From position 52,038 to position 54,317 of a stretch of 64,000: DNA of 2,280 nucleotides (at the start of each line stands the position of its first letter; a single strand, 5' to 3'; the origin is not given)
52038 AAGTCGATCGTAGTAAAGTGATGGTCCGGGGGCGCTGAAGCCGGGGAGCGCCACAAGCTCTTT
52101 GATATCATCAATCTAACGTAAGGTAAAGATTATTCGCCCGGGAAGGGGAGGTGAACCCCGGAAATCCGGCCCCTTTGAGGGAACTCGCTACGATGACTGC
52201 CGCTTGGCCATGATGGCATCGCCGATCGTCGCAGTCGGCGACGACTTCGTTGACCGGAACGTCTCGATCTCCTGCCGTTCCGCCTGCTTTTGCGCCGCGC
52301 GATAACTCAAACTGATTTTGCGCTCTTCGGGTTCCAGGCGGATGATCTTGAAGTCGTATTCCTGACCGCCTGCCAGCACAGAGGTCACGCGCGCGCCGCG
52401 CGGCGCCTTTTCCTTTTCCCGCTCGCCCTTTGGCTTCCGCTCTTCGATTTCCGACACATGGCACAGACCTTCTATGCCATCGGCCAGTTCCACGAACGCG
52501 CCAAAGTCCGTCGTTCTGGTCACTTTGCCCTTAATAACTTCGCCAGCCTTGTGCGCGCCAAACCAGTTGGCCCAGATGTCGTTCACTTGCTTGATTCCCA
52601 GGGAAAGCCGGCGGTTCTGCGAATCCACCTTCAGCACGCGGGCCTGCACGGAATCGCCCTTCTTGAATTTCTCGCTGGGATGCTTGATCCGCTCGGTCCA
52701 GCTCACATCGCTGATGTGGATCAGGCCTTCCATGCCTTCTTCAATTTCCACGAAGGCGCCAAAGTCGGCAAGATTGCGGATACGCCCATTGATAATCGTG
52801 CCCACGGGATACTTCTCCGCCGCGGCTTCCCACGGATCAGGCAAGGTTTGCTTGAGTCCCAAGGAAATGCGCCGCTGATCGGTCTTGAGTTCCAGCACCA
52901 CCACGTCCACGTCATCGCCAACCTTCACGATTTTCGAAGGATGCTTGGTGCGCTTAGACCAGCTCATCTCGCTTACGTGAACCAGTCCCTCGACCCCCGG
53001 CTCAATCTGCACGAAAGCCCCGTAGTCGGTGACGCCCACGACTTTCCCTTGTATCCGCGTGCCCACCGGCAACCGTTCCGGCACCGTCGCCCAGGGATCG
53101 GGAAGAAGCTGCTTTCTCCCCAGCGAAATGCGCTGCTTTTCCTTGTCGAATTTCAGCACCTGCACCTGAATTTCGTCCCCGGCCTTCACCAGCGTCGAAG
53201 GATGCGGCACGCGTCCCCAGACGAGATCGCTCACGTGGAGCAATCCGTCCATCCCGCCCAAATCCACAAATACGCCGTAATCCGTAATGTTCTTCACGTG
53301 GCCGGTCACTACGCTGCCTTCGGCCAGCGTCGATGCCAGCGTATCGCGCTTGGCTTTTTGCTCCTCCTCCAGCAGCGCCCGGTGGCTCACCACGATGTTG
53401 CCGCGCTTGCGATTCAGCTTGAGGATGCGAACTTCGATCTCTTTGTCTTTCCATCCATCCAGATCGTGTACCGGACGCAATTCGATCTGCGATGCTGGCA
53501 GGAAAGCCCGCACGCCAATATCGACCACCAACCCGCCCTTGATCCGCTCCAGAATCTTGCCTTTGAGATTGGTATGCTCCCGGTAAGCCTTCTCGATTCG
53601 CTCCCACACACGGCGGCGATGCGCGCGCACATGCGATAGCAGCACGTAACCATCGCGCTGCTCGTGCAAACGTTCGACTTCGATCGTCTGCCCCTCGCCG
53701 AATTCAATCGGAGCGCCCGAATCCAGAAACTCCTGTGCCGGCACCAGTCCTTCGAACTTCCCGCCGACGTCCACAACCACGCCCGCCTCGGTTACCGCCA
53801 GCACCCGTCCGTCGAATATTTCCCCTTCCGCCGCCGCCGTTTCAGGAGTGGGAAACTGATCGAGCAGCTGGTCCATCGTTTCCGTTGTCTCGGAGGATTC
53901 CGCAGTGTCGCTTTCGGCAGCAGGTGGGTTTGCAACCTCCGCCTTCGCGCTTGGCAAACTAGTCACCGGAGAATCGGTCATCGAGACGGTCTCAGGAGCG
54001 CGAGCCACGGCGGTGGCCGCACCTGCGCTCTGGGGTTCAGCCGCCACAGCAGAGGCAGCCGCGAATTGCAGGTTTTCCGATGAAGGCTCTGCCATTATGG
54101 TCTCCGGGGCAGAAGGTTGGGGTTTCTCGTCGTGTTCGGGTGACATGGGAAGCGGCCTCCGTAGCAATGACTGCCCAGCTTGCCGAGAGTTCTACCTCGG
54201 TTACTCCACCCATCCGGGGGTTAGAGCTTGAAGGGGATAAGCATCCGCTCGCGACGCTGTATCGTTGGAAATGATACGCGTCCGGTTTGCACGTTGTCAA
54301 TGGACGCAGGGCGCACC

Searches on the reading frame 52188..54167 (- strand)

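Call 39: search_protein_families(library=pfam, proteins=[window:52188-54167:-], max_evalue=0.0001)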
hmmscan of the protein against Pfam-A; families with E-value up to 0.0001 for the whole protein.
window:52188-54167:- (659 aa): 6 families
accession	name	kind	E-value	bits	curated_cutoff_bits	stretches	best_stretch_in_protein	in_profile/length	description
PF00575.29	S1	-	3.1e-97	319.5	22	6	282-352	3-74/74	S1 RNA binding domain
PF23459.1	S1_RRP5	-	1.1e-25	90.4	27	2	456-523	4-70/72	RRP5 S1 domain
PF21710.3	Spt6_S1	-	2.7e-11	44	27.5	0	454-521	15-82/91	Spt6, S1/OB domain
PF13509.12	S1_2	-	3.5e-10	40.3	21.8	0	542-576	2-36/61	S1 domain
PF17092.11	PCB_OB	-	1.2e-05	26.5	27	0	368-424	31-97/111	Penicillin-binding protein OB-like domain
PF24685.1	OB_RRP5_4th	-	1.8e-05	25.1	31.5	0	478-514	36-71/92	RRP5 OB-fold domain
